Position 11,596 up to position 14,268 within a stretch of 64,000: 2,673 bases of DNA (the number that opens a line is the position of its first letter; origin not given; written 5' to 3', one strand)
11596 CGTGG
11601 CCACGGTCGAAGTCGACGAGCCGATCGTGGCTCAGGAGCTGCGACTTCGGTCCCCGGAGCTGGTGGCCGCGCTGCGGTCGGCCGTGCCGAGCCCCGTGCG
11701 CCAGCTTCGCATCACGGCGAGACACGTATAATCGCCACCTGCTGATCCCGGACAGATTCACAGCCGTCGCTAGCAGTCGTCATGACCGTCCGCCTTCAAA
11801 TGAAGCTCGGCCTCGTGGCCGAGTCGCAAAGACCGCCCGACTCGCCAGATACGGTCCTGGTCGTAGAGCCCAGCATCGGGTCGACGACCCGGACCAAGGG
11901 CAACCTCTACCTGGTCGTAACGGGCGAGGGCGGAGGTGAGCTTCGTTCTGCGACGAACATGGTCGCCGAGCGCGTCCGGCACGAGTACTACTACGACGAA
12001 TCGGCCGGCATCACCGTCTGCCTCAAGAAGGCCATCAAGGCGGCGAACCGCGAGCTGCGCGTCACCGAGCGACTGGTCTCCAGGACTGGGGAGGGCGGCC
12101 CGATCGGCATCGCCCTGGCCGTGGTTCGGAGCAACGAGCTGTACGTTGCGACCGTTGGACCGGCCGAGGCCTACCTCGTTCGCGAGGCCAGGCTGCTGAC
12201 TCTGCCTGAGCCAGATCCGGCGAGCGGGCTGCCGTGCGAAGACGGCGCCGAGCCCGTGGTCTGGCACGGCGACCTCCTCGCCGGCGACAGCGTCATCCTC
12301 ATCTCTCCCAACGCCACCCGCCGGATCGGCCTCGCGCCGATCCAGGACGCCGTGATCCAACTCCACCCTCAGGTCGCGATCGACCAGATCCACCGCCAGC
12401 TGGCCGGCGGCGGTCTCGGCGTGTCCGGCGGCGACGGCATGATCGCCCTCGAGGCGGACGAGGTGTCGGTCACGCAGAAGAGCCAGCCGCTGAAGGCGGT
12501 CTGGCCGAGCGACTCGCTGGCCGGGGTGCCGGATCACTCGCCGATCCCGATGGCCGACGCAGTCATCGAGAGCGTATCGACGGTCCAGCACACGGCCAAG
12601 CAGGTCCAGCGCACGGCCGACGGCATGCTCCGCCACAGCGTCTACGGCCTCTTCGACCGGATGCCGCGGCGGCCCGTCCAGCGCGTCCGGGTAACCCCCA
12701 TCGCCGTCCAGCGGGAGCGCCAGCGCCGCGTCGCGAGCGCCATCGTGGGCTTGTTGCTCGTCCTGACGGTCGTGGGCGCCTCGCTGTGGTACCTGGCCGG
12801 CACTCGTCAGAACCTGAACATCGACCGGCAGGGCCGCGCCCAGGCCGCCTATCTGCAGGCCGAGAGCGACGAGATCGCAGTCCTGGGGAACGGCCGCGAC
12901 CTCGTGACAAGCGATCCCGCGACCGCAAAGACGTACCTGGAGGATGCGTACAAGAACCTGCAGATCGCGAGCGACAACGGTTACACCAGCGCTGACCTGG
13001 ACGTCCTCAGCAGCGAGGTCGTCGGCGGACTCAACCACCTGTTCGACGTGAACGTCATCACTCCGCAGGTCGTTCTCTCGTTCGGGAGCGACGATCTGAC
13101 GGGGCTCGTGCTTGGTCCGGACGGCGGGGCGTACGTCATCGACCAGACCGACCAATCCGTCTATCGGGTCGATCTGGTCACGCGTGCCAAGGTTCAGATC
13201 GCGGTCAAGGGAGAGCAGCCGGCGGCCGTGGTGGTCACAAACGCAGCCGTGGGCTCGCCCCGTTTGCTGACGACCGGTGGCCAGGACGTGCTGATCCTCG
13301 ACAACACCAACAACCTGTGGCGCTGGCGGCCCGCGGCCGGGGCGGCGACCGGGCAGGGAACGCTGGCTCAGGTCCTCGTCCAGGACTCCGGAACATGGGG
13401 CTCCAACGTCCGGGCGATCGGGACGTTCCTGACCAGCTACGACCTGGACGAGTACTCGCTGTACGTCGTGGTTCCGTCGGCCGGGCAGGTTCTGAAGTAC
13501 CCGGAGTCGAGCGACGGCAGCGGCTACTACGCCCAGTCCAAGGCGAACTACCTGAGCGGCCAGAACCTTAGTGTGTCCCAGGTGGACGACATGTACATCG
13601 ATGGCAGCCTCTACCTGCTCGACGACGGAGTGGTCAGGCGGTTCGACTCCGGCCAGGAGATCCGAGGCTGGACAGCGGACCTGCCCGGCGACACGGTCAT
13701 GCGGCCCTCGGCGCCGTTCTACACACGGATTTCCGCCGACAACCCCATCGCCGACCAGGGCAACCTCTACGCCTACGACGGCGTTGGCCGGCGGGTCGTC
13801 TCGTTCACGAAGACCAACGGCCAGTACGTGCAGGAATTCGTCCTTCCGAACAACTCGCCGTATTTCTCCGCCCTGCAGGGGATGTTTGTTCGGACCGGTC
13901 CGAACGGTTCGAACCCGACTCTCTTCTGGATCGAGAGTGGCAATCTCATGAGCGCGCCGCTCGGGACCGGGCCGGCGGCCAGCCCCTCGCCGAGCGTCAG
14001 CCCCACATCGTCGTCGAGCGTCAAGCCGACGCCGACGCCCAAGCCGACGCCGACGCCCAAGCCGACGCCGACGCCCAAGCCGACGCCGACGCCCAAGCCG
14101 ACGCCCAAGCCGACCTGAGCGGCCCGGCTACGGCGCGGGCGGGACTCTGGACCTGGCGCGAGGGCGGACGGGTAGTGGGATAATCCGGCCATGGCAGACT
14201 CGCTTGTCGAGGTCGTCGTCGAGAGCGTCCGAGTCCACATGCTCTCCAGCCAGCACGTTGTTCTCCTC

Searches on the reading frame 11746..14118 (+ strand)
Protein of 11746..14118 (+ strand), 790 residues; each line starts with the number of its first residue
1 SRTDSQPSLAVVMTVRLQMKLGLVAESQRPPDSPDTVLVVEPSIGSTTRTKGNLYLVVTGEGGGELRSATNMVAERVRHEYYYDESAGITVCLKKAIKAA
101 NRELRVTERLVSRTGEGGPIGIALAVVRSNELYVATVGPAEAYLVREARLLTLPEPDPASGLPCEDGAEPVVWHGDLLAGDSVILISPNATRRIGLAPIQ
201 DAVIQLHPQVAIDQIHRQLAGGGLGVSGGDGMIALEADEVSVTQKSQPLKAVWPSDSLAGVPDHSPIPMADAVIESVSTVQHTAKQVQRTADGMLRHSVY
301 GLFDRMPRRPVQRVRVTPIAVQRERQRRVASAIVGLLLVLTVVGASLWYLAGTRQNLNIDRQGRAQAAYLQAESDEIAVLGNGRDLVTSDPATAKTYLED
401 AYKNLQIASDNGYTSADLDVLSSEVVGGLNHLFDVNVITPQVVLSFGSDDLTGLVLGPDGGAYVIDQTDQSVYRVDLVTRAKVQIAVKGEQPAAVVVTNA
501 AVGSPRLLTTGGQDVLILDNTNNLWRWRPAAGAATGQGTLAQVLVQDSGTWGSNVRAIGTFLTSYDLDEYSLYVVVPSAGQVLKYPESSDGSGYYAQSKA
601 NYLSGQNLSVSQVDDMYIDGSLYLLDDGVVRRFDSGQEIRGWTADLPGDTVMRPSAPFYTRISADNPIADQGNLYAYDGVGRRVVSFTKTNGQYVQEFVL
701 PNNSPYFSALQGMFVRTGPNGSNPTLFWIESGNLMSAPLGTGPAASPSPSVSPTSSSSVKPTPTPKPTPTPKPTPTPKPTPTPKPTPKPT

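Call 21: search_protein_families(library=pfam, proteins=[window:11746-14118:+], max_evalue=0.001)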
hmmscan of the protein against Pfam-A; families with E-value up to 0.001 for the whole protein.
window:11746-14118:+ (790 aa): 0 families

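Call 27: search_protein_families(library=ncbifam, proteins=[window:11746-14118:+], max_evalue=0.001)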
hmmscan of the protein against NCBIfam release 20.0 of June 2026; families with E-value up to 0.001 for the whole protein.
window:11746-14118:+ (790 aa): 1 family
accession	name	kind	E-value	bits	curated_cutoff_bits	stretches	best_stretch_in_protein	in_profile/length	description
NF033484.1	Stp1_PP2C_phos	equivalog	0.00014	21.5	230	1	50-150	22-122/232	Stp1/IreP family PP2C-type Ser/Thr phosphatase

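Call 86: search_protein_families(library=pfam, proteins=[window:11746-14115:+], max_evalue=1)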
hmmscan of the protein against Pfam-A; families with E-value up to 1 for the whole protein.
window:11746-14115:+ (790 aa): 0 families
